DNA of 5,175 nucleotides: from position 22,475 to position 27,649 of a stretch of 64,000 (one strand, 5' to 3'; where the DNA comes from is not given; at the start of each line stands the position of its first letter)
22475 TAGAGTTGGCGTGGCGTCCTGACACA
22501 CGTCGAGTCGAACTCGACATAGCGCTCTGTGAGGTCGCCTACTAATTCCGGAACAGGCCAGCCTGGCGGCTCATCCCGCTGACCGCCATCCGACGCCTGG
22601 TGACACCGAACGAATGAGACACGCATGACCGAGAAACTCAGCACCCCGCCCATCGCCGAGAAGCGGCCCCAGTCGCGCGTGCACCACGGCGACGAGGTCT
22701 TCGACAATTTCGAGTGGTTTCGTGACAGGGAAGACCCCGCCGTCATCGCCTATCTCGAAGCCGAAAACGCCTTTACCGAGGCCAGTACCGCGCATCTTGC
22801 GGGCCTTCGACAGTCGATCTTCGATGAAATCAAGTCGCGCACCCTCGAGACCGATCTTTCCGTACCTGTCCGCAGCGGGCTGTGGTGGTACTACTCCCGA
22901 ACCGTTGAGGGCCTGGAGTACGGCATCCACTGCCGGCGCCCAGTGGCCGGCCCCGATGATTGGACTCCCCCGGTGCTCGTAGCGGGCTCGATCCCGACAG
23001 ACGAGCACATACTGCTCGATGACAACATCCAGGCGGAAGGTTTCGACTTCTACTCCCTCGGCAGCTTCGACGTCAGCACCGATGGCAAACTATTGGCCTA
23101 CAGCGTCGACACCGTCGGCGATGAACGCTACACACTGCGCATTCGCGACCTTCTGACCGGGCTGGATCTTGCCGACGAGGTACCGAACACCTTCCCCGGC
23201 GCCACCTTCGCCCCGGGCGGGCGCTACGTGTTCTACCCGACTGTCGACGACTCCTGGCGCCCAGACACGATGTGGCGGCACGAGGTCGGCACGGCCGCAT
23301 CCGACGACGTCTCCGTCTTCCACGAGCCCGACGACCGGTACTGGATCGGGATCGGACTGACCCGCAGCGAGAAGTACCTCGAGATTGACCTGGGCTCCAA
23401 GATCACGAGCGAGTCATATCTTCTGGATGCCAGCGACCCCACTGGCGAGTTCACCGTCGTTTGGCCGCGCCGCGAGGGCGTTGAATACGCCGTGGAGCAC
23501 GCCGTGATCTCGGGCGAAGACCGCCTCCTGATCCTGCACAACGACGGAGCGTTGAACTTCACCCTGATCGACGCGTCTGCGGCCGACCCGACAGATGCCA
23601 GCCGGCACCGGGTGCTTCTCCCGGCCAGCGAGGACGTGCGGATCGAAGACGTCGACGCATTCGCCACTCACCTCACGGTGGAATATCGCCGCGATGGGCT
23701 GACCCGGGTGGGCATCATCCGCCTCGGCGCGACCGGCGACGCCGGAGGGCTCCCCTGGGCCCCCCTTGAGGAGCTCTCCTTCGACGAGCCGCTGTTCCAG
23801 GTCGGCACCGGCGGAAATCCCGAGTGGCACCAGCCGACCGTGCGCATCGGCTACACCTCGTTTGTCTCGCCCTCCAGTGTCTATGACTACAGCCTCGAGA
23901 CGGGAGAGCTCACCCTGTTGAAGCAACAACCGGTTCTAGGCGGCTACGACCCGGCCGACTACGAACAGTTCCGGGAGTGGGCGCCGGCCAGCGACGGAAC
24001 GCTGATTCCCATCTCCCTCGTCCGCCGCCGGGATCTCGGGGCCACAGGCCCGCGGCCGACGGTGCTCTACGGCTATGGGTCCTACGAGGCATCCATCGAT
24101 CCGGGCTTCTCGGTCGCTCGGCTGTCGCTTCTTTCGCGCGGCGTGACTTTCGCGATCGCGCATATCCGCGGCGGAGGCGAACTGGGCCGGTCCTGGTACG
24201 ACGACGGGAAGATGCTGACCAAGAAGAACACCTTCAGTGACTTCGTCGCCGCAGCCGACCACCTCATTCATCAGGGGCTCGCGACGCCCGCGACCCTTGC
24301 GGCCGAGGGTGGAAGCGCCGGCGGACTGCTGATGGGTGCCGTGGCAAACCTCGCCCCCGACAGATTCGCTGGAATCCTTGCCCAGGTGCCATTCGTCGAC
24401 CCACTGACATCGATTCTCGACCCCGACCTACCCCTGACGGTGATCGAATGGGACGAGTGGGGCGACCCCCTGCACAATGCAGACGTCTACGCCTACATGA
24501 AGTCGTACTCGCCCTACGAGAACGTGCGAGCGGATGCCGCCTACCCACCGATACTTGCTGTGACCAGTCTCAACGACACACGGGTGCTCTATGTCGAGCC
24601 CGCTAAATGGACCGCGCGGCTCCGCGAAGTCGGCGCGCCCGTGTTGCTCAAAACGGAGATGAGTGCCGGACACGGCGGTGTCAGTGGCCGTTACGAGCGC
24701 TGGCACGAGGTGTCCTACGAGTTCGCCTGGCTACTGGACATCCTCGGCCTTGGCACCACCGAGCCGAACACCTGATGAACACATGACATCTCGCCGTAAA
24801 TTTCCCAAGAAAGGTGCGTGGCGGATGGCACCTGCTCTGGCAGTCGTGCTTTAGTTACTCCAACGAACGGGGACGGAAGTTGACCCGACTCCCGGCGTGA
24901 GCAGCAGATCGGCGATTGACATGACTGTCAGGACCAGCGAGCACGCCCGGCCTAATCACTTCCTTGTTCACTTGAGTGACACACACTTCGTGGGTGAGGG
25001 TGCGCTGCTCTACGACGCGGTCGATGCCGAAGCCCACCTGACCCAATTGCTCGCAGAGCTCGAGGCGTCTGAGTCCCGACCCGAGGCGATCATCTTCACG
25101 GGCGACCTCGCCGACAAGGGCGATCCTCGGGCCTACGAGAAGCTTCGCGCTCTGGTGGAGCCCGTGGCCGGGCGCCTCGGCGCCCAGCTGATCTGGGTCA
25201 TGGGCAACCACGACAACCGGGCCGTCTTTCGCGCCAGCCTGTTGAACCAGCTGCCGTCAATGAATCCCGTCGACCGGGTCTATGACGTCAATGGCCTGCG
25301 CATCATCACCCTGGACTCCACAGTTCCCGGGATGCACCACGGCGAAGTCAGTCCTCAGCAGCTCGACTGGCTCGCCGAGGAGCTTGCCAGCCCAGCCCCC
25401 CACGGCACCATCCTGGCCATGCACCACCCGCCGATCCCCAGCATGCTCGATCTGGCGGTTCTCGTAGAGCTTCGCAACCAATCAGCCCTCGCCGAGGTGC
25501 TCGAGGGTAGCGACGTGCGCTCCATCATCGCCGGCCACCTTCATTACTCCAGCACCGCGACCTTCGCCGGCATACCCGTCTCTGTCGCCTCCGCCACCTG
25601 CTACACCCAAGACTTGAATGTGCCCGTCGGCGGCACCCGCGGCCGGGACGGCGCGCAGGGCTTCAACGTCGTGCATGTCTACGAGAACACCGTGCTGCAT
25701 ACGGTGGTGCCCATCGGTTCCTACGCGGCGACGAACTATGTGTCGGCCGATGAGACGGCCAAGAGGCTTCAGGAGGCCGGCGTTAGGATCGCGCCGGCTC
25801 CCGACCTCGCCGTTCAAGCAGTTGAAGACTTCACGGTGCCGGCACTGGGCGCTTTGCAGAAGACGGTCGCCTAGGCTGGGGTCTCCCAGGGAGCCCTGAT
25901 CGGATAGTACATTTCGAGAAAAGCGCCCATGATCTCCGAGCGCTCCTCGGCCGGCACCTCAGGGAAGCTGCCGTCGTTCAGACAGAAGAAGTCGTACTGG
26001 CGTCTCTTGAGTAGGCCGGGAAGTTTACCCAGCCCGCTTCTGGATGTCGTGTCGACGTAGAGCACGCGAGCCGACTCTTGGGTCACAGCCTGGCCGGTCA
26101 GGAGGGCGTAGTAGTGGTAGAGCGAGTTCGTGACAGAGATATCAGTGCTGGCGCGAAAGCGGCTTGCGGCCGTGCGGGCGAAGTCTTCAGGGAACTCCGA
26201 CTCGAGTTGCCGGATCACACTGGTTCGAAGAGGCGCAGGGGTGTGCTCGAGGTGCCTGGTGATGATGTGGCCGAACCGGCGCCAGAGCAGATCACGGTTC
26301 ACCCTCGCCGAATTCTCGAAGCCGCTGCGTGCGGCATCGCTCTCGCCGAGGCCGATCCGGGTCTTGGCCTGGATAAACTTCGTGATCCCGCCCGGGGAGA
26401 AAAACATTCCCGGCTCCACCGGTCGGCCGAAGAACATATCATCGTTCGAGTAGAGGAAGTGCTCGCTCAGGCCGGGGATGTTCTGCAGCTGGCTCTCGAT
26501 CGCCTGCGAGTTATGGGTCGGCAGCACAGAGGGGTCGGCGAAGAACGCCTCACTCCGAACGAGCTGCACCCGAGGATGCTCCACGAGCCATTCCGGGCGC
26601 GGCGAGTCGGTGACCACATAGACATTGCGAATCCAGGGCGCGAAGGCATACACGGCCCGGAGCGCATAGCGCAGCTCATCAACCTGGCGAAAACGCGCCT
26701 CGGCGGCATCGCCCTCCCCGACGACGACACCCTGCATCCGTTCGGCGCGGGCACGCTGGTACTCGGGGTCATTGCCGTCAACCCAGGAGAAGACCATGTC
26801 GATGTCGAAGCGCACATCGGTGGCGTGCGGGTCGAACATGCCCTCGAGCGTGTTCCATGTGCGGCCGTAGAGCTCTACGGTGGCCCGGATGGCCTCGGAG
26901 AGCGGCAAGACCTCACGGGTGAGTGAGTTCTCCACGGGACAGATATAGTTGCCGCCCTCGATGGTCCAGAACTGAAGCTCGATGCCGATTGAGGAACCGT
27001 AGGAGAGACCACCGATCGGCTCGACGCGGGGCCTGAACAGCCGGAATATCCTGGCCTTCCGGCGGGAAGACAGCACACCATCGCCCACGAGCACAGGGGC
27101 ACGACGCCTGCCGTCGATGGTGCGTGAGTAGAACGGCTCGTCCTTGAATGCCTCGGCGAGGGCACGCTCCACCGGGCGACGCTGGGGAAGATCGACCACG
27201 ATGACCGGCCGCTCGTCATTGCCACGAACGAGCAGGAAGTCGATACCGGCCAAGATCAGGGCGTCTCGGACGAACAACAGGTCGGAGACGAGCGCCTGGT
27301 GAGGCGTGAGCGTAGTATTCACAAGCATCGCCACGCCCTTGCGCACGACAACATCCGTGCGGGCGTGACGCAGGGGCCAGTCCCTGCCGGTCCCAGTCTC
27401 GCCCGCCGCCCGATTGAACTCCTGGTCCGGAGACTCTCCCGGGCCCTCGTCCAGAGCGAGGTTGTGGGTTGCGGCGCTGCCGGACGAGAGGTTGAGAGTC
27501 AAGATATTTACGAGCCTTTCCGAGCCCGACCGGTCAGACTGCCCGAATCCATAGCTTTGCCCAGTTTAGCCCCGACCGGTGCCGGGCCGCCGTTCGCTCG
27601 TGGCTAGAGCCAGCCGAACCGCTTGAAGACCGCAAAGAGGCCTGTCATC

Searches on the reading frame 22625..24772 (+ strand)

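Call 62: search_protein_families(library=pfam, proteins=[window:22625-24772:+], max_evalue=0.00001)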
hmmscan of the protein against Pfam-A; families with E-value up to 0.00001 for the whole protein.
window:22625-24772:+ (716 aa): 2 families
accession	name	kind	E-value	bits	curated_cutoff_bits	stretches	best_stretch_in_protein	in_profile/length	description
PF02897.21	Peptidase_S9_N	-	6.3e-100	335.3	24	1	8-435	1-414/414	Prolyl oligopeptidase, N-terminal beta-propeller domain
PF00326.27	Peptidase_S9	-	7.8e-63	212.2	22.6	1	494-708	2-211/213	Prolyl oligopeptidase family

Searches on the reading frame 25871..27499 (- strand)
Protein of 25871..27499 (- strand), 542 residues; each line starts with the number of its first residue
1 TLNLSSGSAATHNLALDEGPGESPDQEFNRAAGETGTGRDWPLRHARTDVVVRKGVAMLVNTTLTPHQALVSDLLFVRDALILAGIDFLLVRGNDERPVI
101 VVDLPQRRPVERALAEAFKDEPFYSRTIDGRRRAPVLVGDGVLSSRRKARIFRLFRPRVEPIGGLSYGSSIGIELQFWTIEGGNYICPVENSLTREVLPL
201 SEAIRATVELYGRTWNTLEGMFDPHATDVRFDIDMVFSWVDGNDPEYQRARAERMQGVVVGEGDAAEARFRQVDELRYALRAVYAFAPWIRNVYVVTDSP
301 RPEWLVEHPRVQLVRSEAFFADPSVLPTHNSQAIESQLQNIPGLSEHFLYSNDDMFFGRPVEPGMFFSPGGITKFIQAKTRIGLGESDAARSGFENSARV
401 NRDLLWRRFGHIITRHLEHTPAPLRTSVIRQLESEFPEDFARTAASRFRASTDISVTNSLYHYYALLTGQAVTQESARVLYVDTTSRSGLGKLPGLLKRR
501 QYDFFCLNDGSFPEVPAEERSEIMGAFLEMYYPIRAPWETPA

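Call 62: search_protein_families(library=pfam, proteins=[window:25871-27499:-], max_evalue=0.00001)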
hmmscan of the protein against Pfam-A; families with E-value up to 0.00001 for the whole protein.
window:25871-27499:- (542 aa): 4 families
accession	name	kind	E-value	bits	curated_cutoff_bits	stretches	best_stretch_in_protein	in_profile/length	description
PF11380.13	Stealth_CR2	-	5.7e-39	133.1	39.4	1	269-373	1-106/108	Stealth protein CR2, conserved region 2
PF17102.10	Stealth_CR3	-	3e-18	65.9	24.2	1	419-465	2-48/49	Stealth protein CR3, conserved region 3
PF17103.10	Stealth_CR4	-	6.6e-15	55.2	27.4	1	495-541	2-46/55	Stealth protein CR4, conserved region 4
PF17101.10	Stealth_CR1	-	8.2e-10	38.7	27.2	1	231-256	1-26/29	Stealth protein CR1, conserved region 1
